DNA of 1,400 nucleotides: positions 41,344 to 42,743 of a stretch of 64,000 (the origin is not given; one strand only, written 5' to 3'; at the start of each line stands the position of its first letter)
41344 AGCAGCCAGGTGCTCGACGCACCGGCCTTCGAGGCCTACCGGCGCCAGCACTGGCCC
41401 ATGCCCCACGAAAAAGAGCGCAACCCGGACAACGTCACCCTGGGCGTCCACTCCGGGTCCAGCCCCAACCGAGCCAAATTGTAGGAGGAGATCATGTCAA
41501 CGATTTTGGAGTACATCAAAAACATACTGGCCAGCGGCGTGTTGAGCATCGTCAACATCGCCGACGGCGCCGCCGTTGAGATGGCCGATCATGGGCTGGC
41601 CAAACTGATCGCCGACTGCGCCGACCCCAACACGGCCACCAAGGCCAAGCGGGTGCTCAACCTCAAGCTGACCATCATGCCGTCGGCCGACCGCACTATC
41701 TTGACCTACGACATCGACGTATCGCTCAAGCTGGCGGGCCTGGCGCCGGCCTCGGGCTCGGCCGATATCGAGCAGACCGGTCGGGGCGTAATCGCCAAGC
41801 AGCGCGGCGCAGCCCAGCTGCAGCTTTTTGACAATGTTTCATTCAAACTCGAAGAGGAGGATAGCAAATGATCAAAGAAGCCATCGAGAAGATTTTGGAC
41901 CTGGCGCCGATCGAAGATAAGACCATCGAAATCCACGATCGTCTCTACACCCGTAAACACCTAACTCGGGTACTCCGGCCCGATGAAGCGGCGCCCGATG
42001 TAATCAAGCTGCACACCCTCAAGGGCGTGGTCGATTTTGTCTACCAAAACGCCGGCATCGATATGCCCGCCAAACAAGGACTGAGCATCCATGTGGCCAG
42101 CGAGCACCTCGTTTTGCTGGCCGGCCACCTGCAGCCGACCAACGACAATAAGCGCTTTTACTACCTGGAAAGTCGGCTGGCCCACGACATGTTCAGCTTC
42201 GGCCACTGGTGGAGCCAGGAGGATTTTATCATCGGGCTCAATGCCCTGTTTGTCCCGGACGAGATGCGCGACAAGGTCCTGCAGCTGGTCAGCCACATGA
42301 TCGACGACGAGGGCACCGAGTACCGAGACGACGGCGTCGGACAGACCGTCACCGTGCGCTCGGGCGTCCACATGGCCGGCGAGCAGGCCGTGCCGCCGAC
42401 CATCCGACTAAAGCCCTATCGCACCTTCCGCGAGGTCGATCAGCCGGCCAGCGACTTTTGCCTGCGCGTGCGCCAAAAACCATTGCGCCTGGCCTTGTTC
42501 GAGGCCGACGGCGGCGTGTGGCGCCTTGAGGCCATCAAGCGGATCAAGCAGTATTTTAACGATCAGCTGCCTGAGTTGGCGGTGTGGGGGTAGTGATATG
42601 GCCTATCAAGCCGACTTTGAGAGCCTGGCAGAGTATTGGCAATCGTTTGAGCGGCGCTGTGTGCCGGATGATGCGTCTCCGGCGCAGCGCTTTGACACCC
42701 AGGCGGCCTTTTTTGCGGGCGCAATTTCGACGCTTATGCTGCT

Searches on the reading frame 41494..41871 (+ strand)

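Call 63: search_protein_families(library=phrogs, proteins=[window:41494-41871:+], max_evalue=0.001)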
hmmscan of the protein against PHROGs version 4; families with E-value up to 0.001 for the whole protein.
window:41494-41871:+ (125 aa): 1 family
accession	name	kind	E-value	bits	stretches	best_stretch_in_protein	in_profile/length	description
phrog_997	-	DNA, RNA and nucleotide metabolism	8.5e-13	49.6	1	18-96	6-85/136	replication terminator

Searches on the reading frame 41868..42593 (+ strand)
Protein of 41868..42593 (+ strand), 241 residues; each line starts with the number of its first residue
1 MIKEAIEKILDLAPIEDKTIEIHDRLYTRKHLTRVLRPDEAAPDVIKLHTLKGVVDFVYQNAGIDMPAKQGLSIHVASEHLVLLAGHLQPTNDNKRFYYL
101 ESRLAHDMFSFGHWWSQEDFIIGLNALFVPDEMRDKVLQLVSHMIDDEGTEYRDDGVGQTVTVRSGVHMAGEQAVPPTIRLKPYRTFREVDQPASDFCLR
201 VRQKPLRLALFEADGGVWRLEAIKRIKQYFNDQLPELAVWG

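Call 33: search_protein_families(library=pfam, proteins=[window:41868-42593:+], max_evalue=0.01)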
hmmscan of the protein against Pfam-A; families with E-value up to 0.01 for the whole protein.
window:41868-42593:+ (241 aa): 0 families

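Call 63: search_protein_families(library=phrogs, proteins=[window:41868-42593:+], max_evalue=0.001)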
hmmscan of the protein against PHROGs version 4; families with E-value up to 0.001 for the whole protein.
window:41868-42593:+ (241 aa): 2 families
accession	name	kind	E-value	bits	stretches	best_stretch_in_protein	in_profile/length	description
phrog_1029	-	unknown function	9.8e-61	206.1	1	1-236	3-230/241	-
phrog_16580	-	unknown function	9.8e-18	64.8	1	180-235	2-56/65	-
